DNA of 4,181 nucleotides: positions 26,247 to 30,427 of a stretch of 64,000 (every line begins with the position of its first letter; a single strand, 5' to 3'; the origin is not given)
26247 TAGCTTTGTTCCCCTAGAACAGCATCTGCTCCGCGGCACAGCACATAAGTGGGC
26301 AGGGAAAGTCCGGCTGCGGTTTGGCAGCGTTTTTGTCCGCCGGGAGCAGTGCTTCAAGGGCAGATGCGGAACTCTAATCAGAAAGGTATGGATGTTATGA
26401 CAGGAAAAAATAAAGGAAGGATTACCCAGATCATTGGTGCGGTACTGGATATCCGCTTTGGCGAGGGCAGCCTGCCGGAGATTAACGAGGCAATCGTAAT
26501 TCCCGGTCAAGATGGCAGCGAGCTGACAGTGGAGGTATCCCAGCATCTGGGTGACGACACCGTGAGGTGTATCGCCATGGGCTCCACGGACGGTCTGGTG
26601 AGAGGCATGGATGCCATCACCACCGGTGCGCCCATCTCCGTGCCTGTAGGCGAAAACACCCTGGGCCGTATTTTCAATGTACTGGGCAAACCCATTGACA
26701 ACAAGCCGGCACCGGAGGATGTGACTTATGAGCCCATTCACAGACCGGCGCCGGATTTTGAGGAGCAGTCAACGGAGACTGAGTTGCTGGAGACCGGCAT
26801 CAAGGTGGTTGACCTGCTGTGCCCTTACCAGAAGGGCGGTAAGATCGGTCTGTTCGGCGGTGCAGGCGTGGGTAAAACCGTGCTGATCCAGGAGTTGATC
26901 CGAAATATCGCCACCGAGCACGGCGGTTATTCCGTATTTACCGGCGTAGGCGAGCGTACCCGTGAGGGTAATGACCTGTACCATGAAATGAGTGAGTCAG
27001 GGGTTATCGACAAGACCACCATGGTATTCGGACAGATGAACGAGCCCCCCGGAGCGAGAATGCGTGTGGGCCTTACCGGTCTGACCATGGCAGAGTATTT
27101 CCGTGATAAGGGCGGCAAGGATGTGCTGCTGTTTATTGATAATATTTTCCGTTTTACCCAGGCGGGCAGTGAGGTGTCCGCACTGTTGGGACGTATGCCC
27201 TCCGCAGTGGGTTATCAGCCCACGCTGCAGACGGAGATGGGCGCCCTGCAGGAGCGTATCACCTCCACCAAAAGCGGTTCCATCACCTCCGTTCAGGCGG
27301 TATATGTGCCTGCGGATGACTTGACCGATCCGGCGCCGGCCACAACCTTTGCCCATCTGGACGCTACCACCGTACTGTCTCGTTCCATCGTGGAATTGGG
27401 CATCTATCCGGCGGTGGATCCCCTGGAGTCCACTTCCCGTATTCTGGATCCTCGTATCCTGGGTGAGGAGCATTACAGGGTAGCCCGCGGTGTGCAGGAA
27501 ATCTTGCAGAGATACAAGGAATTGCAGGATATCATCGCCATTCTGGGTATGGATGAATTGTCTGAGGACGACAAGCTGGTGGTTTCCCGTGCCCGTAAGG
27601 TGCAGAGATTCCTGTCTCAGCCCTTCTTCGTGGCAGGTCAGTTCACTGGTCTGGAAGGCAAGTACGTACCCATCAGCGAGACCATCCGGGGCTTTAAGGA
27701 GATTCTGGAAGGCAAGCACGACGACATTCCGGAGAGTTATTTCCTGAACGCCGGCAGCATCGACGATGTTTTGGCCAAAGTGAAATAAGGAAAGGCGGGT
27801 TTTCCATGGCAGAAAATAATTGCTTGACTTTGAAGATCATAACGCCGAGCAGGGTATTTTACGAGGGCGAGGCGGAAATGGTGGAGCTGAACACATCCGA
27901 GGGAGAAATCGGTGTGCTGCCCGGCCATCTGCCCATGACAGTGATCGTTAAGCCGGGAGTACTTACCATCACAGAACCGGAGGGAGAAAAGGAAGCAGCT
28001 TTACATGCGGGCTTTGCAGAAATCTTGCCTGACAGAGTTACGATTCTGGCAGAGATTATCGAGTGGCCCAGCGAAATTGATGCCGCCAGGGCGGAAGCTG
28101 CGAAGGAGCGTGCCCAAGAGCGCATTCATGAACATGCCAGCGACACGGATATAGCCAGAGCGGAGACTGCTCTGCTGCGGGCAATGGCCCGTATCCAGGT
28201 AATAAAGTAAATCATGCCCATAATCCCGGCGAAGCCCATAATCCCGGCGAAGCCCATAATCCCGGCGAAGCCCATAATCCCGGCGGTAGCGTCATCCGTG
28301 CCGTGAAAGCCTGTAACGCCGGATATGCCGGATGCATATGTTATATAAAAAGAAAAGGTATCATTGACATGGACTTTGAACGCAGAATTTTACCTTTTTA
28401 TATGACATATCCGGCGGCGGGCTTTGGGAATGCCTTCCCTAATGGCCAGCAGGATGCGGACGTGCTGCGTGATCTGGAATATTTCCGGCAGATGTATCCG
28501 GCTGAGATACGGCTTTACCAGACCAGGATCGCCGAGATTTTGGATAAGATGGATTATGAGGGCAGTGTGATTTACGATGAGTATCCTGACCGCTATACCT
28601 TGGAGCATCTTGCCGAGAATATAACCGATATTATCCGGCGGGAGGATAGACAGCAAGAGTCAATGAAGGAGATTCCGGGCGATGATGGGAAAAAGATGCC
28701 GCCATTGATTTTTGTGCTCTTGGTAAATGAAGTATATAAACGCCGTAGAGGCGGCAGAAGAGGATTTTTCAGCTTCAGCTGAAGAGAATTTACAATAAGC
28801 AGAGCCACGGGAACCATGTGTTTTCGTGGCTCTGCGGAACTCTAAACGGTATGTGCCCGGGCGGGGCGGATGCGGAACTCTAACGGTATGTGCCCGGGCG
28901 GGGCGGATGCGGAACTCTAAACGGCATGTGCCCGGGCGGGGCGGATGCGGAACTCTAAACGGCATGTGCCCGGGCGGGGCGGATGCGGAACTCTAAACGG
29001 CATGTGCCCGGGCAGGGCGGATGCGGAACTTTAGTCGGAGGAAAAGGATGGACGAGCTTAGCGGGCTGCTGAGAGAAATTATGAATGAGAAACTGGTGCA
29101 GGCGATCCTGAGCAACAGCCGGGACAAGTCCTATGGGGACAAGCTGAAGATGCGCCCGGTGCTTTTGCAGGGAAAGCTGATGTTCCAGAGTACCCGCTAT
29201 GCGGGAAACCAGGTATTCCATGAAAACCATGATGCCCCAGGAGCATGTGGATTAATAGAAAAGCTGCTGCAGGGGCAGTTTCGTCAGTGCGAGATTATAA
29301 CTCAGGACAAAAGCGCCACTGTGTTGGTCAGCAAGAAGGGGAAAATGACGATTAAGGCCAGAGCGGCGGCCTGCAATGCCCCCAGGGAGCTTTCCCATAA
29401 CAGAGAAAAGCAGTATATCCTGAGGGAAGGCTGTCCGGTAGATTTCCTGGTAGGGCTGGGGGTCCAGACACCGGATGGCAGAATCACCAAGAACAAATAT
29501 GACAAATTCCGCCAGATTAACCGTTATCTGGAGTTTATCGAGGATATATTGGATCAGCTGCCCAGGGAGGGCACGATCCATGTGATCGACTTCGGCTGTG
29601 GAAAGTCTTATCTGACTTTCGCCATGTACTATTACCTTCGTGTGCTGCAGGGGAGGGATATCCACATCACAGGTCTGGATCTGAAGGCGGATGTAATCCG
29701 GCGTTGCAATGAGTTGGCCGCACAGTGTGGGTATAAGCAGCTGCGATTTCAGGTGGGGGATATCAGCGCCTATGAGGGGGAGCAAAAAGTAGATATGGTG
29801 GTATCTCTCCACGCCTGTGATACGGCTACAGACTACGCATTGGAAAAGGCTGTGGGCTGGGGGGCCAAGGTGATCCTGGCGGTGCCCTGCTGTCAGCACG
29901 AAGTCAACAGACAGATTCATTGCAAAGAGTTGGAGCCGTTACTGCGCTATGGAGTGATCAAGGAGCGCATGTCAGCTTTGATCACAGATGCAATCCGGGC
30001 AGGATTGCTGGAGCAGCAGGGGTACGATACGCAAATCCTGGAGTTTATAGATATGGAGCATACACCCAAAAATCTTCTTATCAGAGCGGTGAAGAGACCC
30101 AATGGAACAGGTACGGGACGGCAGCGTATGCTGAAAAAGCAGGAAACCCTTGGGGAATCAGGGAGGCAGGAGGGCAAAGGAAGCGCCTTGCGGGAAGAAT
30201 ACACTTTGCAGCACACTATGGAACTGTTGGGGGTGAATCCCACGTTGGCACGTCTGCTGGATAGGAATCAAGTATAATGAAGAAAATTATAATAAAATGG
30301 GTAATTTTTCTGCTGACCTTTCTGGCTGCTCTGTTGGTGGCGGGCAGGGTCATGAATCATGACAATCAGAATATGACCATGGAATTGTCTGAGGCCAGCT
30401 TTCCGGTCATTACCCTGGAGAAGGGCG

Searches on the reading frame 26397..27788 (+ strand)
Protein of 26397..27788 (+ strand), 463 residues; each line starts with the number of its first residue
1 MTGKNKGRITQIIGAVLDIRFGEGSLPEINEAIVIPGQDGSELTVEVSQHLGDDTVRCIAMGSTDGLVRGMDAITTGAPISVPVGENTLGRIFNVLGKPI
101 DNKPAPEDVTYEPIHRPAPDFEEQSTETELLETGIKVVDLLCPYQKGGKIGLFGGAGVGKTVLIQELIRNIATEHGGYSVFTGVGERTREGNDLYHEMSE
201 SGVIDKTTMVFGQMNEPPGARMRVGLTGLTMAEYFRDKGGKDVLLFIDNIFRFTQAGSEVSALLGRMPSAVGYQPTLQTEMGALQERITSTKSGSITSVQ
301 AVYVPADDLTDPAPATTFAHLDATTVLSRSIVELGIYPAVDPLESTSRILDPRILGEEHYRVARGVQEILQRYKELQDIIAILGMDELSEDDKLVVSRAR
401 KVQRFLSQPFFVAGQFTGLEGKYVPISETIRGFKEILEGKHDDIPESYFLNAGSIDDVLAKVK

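Call 21: find_encoding_contigs(protein=window:26397-27788:+, flank=10000, max_places=10)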
Protein window:26397-27788:+ (463 aa): 2 contigs read that carry it; 1 place shown.
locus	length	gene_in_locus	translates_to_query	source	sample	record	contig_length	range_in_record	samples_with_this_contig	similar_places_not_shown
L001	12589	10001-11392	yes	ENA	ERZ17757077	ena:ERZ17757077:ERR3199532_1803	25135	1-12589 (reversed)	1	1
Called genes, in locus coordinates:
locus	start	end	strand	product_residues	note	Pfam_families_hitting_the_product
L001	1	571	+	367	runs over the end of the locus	PF01300:Sua5_yciO_yrdC, PF03481:Sua5_C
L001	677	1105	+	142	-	PF02502:LacAB_rpiB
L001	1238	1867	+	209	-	PF14681:UPRTase, PF00156:Pribosyltran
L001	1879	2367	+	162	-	PF00383:dCMP_cyt_deam_1, PF14437:MafB19-deam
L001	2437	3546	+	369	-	PF07486:Hydrolase_2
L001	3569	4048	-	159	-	PF04167:DUF402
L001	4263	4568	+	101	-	PF09527:ATPase_gene1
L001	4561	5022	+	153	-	PF03899:ATP-synt_I (weak)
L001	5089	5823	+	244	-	PF00119:ATP-synt_A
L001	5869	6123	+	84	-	PF00137:ATP-synt_C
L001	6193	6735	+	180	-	PF00430:ATP-synt_B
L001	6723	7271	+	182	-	PF00213:OSCP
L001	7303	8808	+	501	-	PF02874:ATP-synt_ab_N, PF00006:ATP-synt_ab, PF00306:ATP-synt_ab_C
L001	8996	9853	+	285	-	PF00231:ATP-synt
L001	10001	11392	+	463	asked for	PF02874:ATP-synt_ab_N, PF00006:ATP-synt_ab, PF22919:ATP-synt_VA_C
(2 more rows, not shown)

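Call 70: find_homologous_proteins(query=window:26397-27788:+, max_evalue=1e-100)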
Query window:26397-27788:+ (463 aa): 8000 proteins with E <= 1e-100 among 8000 candidates; the best 120 are listed.
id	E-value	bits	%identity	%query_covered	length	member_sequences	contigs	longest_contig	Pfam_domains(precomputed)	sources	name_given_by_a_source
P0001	0.0e+0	1110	-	-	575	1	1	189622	PF18269.7,PF02874.30,PF00006.32,PF22919.2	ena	-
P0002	0.0e+0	1088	-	-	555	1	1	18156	PF02874.30,PF00006.32,PF05729.19,PF22919.2,PF03193.23,PF01637.25,PF00931.29,PF13191.13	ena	-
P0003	0.0e+0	1015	82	100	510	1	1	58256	PF02874.30,PF12775.14,PF00006.32,PF05729.19,PF22919.2,PF00910.29,PF03193.23,PF01637.25,PF00931.29,PF13191.13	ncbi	-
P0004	6.3e-288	973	95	100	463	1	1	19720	PF02874.30,PF00006.32,PF22919.2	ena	-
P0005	6.8e-286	966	94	100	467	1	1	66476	PF02874.30,PF00006.32,PF22919.2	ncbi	-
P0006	1.6e-285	965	94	99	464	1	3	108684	PF02874.30,PF00006.32,PF22919.2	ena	-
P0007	2.7e-285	964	94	100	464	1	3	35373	PF02874.30,PF00006.32,PF22919.2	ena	-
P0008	5.5e-285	963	93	100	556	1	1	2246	PF02874.30,PF00006.32,PF22919.2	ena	-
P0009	6.5e-285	963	94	100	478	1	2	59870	PF02874.30,PF00006.32,PF22919.2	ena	-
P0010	2.4e-284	961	93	100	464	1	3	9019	PF02874.30,PF00006.32,PF22919.2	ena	-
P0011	9.0e-284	959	93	100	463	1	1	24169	PF02874.30,PF00006.32,PF22919.2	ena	-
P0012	1.3e-283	959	93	100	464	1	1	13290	PF02874.30,PF00006.32,PF22919.2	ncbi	-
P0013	2.4e-283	958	93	100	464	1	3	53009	PF02874.30,PF00006.32,PF22919.2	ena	-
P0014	2.6e-283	958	-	-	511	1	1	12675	PF02874.30,PF00006.32,PF22919.2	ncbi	-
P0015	4.3e-283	957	93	99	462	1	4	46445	PF02874.30,PF00006.32,PF22919.2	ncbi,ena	-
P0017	5.4e-283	957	92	100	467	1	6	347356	PF02874.30,PF00006.32,PF22919.2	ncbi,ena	-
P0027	3.4e-281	951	93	100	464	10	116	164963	PF02874.30,PF00006.32,PF22919.2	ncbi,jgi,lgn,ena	ncbi:MAG: F0F1 ATP synthase subunit beta [Lachnospiraceae bacterium]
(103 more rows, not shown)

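Call 71: find_encoding_contigs(protein=P0001, flank=8000, max_places=1)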
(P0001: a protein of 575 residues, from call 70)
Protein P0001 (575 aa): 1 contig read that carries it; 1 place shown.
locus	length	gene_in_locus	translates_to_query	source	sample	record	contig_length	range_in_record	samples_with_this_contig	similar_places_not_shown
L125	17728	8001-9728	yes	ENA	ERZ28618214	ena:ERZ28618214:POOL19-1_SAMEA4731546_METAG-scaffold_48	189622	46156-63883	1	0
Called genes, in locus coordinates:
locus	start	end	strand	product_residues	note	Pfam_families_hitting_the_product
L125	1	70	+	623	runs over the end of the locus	PF00704:Glyco_hydro_18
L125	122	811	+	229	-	PF01520:Amidase_3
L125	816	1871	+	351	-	PF01300:Sua5_yciO_yrdC, PF03481:Sua5_C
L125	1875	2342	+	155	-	PF01451:LMWPc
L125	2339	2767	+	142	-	PF02502:LacAB_rpiB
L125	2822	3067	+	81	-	PF09527:ATPase_gene1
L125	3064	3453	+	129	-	-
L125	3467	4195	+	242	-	PF00119:ATP-synt_A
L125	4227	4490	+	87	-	PF00137:ATP-synt_C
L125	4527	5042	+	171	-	PF00430:ATP-synt_B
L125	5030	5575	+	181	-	PF00213:OSCP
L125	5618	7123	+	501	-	PF02874:ATP-synt_ab_N, PF00006:ATP-synt_ab, PF00306:ATP-synt_ab_C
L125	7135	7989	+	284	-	PF00231:ATP-synt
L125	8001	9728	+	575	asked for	PF02874:ATP-synt_ab_N, PF00006:ATP-synt_ab, PF18269:T3SS_ATPase_C (faint), PF22919:ATP-synt_VA_C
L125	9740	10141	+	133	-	PF02823:ATP-synt_DE_N, PF00401:ATP-synt_DE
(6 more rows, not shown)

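Call 72: find_encoding_contigs(protein=P0005, flank=8000, max_places=1)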
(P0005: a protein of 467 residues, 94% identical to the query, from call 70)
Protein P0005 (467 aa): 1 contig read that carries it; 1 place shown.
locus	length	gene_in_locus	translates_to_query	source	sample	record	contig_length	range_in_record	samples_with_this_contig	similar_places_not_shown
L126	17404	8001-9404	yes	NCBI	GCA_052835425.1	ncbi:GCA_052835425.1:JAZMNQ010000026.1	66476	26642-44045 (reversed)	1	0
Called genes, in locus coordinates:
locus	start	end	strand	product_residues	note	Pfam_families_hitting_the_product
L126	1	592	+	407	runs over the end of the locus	PF24161:CCDC39 (faint), PF24568:CC_PcsB, PF07486:Hydrolase_2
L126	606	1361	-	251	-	PF12833:HTH_18, PF00165:HTH_AraC (weak)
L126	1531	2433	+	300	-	PF03547:Mem_trans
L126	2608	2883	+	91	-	PF09527:ATPase_gene1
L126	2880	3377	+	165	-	PF03899:ATP-synt_I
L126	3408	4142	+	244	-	PF00119:ATP-synt_A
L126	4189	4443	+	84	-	PF00137:ATP-synt_C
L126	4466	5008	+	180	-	PF05405:Mt_ATP-synt_B (weak), PF00430:ATP-synt_B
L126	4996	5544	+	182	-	PF00213:OSCP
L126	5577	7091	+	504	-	PF02874:ATP-synt_ab_N, PF00006:ATP-synt_ab, PF00306:ATP-synt_ab_C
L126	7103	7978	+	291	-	PF00231:ATP-synt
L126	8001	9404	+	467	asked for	PF02874:ATP-synt_ab_N, PF00006:ATP-synt_ab, PF22919:ATP-synt_VA_C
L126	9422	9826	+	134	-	PF02823:ATP-synt_DE_N, PF00401:ATP-synt_DE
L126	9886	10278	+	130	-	-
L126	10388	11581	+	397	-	PF08242:Methyltransf_12 (faint), PF13679:Methyltransf_32, PF13847:Methyltransf_31, PF13649:Methyltransf_25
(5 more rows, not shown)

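Call 73: find_encoding_contigs(protein=P0017, flank=8000, max_places=1)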
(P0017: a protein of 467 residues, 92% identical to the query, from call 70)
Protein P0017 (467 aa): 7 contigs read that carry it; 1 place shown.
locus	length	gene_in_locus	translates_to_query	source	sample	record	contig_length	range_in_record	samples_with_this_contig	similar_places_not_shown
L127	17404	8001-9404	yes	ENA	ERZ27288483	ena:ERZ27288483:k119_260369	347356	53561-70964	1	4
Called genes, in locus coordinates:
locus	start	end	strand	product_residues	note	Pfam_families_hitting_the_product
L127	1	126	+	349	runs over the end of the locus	PF01300:Sua5_yciO_yrdC, PF03481:Sua5_C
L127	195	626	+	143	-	PF02502:LacAB_rpiB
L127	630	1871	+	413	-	PF24568:CC_PcsB, PF07486:Hydrolase_2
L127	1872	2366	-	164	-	PF04167:DUF402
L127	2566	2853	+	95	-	PF09527:ATPase_gene1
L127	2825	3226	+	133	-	PF03899:ATP-synt_I, PF12966:AtpR (weak)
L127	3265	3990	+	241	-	PF00119:ATP-synt_A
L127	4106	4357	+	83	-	PF00137:ATP-synt_C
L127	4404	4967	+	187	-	PF00430:ATP-synt_B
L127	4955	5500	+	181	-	PF00213:OSCP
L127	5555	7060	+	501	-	PF02874:ATP-synt_ab_N, PF09378:HAS-barrel (faint), PF00006:ATP-synt_ab, PF06745:ATPase (faint), PF00306:ATP-synt_ab_C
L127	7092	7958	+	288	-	PF00231:ATP-synt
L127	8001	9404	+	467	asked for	PF02874:ATP-synt_ab_N, PF00006:ATP-synt_ab, PF22919:ATP-synt_VA_C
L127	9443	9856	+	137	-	PF02823:ATP-synt_DE_N, PF00401:ATP-synt_DE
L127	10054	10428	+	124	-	-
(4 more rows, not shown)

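Call 74: find_encoding_contigs(protein=P0027, flank=8000, max_places=1)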
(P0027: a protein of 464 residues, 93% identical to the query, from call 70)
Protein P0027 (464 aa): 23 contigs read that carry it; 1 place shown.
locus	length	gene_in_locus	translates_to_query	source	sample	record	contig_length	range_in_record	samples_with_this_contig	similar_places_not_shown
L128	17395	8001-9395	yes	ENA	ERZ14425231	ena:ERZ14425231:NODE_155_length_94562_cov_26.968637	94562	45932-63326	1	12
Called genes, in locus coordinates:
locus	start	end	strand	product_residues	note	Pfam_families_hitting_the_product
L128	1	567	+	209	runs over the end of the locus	PF14681:UPRTase, PF00156:Pribosyltran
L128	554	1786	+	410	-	PF24568:CC_PcsB, PF07486:Hydrolase_2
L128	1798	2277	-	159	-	PF04167:DUF402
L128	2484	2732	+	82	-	PF09527:ATPase_gene1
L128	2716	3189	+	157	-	-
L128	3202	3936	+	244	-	PF00119:ATP-synt_A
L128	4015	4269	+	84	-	PF00137:ATP-synt_C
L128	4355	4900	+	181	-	PF00430:ATP-synt_B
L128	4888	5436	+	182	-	PF00213:OSCP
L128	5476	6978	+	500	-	PF02874:ATP-synt_ab_N, PF09378:HAS-barrel (faint), PF00006:ATP-synt_ab, PF00306:ATP-synt_ab_C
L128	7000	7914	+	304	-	PF00231:ATP-synt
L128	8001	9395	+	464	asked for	PF02874:ATP-synt_ab_N, PF00006:ATP-synt_ab, PF22919:ATP-synt_VA_C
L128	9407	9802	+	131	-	PF02823:ATP-synt_DE_N, PF00401:ATP-synt_DE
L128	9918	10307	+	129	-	-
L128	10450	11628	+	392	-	PF13679:Methyltransf_32, PF13847:Methyltransf_31, PF13649:Methyltransf_25 (weak)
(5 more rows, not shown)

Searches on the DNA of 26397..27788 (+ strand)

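Call 75: search_with_rna_model(model_id=R1, sources=[L125, L126, L127, L128, L001], max_evalue=1, filters=off)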
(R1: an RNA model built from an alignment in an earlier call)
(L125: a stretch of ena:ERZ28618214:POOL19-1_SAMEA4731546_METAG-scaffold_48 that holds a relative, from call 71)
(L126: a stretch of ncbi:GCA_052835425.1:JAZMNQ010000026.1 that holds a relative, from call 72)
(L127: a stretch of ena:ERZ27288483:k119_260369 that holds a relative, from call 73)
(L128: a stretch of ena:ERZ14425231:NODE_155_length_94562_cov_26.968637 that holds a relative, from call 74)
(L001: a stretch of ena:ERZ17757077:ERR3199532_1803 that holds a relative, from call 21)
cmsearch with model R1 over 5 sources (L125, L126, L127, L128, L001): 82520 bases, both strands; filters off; matches with E-value up to 1: 3.
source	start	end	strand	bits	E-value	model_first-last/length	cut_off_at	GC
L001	1092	1222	+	91.6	1.7e-21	1-131/131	no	0.5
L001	12437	12538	+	46.1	1.3e-09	1-131/131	no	0.64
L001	9855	9995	+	43.2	7.6e-09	1-131/131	no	0.56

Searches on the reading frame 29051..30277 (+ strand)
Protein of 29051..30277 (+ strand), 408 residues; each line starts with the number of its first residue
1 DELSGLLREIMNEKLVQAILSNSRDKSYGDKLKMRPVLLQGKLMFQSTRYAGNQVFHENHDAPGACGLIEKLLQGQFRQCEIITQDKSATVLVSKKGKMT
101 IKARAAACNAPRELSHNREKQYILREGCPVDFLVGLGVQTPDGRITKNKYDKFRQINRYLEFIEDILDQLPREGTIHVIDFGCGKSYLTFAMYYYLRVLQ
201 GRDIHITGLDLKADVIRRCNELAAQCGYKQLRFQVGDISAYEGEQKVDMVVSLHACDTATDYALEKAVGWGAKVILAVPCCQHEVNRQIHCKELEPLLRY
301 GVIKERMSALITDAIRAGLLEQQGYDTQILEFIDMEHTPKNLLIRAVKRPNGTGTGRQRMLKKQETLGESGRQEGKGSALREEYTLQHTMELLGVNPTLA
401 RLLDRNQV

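Call 38: search_protein_families(library=pfam, proteins=[window:29051-30277:+])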
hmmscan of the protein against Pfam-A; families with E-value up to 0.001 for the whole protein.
window:29051-30277:+ (408 aa): 7 families
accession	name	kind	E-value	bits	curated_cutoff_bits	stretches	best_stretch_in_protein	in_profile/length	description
PF13679.12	Methyltransf_32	-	2.3e-42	144.8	27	1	151-288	1-143/143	Methyltransferase domain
PF13847.12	Methyltransf_31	-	8.1e-16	58.5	27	1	176-261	5-89/145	Methyltransferase domain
PF13649.12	Methyltransf_25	-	1.1e-08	36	27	1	178-265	1-83/97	Methyltransferase domain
PF08242.18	Methyltransf_12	-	1.2e-06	29.6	30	1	179-257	1-76/98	Methyltransferase domain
PF05206.20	TRM13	-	1e-05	25.7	26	0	176-291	20-149/257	Methyltransferase TRM13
PF08241.18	Methyltransf_11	-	0.00014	22.9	21.2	1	180-261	2-75/95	Methyltransferase domain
PF05175.20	MTS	-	0.00061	19.9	23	0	167-252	24-104/170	Methyltransferase small domain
